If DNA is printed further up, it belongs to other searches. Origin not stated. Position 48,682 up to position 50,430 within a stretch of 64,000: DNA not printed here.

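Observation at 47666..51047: AAA+ (RavA/MoxR-like) + HExxH-peptidase/VWA + novel repeat protein: a compact three-gene ATP-driven module of unknown function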

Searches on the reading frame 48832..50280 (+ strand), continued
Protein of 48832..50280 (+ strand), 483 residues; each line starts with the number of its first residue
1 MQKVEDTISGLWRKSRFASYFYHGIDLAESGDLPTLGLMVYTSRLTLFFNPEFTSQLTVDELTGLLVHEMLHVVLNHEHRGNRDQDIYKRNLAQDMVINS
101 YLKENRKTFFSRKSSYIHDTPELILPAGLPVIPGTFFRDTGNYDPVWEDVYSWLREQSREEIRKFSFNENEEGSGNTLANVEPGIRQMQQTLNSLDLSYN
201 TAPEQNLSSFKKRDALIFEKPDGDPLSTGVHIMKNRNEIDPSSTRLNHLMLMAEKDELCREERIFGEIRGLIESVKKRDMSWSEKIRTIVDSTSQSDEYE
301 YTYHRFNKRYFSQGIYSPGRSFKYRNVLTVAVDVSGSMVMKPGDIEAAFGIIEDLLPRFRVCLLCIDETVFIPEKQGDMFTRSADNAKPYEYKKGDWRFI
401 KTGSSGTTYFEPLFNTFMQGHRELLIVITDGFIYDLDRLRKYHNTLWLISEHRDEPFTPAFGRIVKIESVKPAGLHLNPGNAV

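Call 105: get_annotated_region(hit=H63, flank=5000)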
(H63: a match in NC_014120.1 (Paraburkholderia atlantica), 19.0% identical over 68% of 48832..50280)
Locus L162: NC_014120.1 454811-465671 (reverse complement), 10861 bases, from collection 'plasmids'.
description: Paraburkholderia atlantica plasmid pBC201, complete sequence
organism: Paraburkholderia atlantica (NCBI taxid 2654982)
taxonomy: Bacteria; Pseudomonadota; Betaproteobacteria; Burkholderiales; Burkholderiaceae; Paraburkholderia; Paraburkholderia atlantica
host: -; source: -; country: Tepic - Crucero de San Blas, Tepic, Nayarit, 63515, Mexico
typing (MOB-suite, as given by PLSDB): conjugative; relaxase MOBP,MOBP; mating-pair formation MPF_T
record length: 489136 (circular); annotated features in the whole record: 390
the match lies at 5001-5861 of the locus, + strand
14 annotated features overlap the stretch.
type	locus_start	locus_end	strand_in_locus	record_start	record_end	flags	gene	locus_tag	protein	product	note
CDS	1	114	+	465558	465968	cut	-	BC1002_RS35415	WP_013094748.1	hypothetical protein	-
CDS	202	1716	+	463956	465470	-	-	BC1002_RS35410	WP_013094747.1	hypothetical protein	-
CDS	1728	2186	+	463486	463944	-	-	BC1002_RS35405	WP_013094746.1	hypothetical protein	-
CDS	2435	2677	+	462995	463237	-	-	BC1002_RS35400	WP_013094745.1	DUF3717 domain-containing protein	-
CDS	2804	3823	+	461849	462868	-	-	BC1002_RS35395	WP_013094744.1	ATP-binding protein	-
CDS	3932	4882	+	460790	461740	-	-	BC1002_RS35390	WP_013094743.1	hypothetical protein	-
CDS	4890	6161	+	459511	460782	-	-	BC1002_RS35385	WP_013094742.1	VWA-like domain-containing protein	-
CDS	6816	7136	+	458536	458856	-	-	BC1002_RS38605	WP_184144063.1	hypothetical protein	-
CDS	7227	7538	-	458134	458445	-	-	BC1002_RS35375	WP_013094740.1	H-NS family nucleoid-associated regulatory protein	GO:0006355 - regulation of DNA-templated transcription [Evidence IEA]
CDS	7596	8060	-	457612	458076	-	-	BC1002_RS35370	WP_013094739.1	hypothetical protein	-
CDS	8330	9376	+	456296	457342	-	-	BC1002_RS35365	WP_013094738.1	ATPase, T2SS/T4P/T4SS family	-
CDS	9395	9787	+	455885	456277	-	-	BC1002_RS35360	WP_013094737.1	hypothetical protein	-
CDS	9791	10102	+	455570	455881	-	-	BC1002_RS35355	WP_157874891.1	VirB3 family type IV secretion system protein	-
CDS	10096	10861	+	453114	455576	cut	-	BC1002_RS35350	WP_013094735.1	VirB4 family type IV secretion system protein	-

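Call 106: search_protein_families(library=pfam, proteins=[L160:2801-3862:+, L160:3972-4862:+, L160:4875-6089:+, L076:2565-3731:+, L076:3782-4984:+, L076:5082-6239:+], max_evalue=0.01)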
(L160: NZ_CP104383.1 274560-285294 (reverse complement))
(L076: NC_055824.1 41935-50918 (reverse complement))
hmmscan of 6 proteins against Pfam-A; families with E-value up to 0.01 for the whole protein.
L160:2801-3862:+ (354 aa): 7 families
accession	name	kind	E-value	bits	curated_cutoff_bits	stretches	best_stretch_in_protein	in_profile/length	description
PF13191.12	AAA_16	-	4.4e-06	27.7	32.6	1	20-59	8-51/167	AAA ATPase domain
PF00004.35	AAA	-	6.3e-05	23.9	21.2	1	35-166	1-123/131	ATPase family associated with various cellular activities (AAA)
PF07728.20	AAA_5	-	0.00021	21.7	22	0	34-56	1-23/139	AAA domain (dynein-related subfamily)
PF20471.4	DUF6716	-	0.0041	16.6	27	0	32-65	98-131/342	Putative glycosyltransferase (DUF6716)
PF13481.12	AAA_25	-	0.0045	17.1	27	1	15-51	16-52/195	AAA domain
PF00158.32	Sigma54_activat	-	0.0077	16.4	20.2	0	21-52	11-42/168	Sigma-54 interaction domain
PF13238.12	AAA_18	-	0.0092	16.9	29.4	0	35-63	1-25/128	AAA domain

L160:3972-4862:+ (297 aa): 0 families

L160:4875-6089:+ (405 aa): 2 families
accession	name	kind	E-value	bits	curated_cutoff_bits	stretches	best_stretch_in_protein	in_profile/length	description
PF13203.12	DUF2201_N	-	1.6e-46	159.5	23.2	1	10-269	11-270/271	Putative metallopeptidase domain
PF09967.15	DUF2201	-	3.7e-23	82.4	26.4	1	278-402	2-121/123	VWA-like domain (DUF2201)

L076:2565-3731:+ (389 aa): 0 families

L076:3782-4984:+ (401 aa): 2 families
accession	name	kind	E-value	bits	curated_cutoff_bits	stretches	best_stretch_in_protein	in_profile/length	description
PF13203.12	DUF2201_N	-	1.2e-26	94.4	23.2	1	18-268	13-270/271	Putative metallopeptidase domain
PF09967.15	DUF2201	-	5.3e-23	81.9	26.4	1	278-399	3-122/123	VWA-like domain (DUF2201)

L076:5082-6239:+ (386 aa): 4 families
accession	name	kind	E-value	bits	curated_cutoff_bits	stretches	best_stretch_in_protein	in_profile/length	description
PF13538.12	UvrD_C_2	-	3.5e-09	36.8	27.4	1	330-382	1-51/52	UvrD-like helicase C-terminal domain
PF13604.12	AAA_30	-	3.9e-05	23.9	27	1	27-174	21-157/191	AAA domain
PF13245.12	AAA_19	-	0.00041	21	25.1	1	27-150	14-132/134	AAA domain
PF05970.20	PIF1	-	0.0032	17.5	25.9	1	4-44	2-42/223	PIF1-like helicase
